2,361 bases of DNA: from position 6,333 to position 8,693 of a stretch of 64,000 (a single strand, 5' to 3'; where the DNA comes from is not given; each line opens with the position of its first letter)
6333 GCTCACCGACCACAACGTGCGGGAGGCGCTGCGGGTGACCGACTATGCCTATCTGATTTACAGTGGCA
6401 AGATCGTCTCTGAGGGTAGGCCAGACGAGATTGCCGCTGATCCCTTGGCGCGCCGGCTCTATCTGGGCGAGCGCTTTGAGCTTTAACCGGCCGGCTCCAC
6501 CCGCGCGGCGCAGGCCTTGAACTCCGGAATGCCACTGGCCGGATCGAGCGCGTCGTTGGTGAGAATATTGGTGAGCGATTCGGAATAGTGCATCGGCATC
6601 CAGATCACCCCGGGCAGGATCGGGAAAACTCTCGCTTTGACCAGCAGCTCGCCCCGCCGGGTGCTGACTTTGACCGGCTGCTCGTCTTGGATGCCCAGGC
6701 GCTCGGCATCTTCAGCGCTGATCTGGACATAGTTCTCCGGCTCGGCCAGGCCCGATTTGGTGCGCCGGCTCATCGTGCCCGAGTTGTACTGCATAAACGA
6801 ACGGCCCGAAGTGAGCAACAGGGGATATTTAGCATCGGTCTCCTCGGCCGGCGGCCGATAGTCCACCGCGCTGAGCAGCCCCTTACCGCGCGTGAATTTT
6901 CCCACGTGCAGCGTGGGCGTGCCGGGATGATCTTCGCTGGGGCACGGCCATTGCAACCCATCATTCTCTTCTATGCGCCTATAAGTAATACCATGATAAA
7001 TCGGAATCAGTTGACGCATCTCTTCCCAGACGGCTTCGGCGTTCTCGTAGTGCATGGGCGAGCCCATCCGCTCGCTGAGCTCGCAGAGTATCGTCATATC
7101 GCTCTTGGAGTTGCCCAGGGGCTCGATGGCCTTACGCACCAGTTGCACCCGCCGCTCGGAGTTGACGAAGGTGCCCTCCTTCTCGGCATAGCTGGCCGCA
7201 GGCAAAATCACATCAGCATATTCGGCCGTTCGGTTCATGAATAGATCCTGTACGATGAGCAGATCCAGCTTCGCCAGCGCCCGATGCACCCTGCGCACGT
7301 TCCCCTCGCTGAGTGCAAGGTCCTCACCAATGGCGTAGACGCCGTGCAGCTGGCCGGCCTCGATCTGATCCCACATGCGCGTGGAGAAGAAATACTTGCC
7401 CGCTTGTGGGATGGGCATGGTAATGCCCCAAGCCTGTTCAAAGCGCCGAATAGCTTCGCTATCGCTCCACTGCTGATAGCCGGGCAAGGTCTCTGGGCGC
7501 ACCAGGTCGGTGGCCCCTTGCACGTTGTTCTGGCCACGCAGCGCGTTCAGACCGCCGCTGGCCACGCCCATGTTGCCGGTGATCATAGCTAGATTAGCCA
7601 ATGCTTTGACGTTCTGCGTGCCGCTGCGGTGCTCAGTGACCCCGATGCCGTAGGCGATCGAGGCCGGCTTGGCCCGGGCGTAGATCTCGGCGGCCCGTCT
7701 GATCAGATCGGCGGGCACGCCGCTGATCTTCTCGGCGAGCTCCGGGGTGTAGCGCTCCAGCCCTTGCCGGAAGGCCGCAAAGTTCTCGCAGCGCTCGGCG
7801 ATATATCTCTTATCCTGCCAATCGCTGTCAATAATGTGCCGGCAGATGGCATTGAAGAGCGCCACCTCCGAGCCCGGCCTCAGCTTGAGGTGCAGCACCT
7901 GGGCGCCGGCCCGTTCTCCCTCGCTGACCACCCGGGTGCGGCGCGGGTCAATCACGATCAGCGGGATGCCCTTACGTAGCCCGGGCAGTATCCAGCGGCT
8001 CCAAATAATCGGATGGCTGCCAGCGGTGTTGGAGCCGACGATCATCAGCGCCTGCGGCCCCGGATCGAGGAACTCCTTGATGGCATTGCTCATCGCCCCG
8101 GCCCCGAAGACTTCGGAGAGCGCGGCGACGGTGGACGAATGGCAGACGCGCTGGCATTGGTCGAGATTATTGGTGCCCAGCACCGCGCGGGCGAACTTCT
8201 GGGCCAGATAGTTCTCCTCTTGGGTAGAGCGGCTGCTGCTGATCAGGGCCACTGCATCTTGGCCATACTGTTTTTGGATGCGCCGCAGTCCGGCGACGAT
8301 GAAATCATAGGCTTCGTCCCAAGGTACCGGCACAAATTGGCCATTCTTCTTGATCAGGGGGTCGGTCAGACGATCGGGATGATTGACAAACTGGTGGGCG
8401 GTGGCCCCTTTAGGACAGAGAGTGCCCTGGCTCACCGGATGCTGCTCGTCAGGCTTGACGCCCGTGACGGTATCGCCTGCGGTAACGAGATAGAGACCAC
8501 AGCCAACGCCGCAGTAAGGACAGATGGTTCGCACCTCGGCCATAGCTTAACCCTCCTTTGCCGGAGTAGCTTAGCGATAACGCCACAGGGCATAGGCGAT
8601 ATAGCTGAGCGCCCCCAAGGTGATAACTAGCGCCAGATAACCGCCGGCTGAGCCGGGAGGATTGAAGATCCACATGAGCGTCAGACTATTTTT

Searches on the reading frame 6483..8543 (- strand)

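Call 32: search_protein_families(library=pfam, proteins=[window:6483-8543:-], max_evalue=0.001)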
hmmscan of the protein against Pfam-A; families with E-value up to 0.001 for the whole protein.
window:6483-8543:- (686 aa): 3 families
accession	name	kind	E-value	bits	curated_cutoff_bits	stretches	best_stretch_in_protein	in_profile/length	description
PF00384.28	Molybdopterin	-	1.1e-67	229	24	1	58-492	1-353/353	Molybdopterin oxidoreductase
PF01568.27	Molydop_binding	-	6.8e-28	97.3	26.8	1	575-679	1-110/110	Molydopterin dinucleotide binding domain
PF04879.21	Molybdop_Fe4S4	-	2.5e-20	72.6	22.7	1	1-55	1-55/55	Molybdopterin oxidoreductase Fe4S4 domain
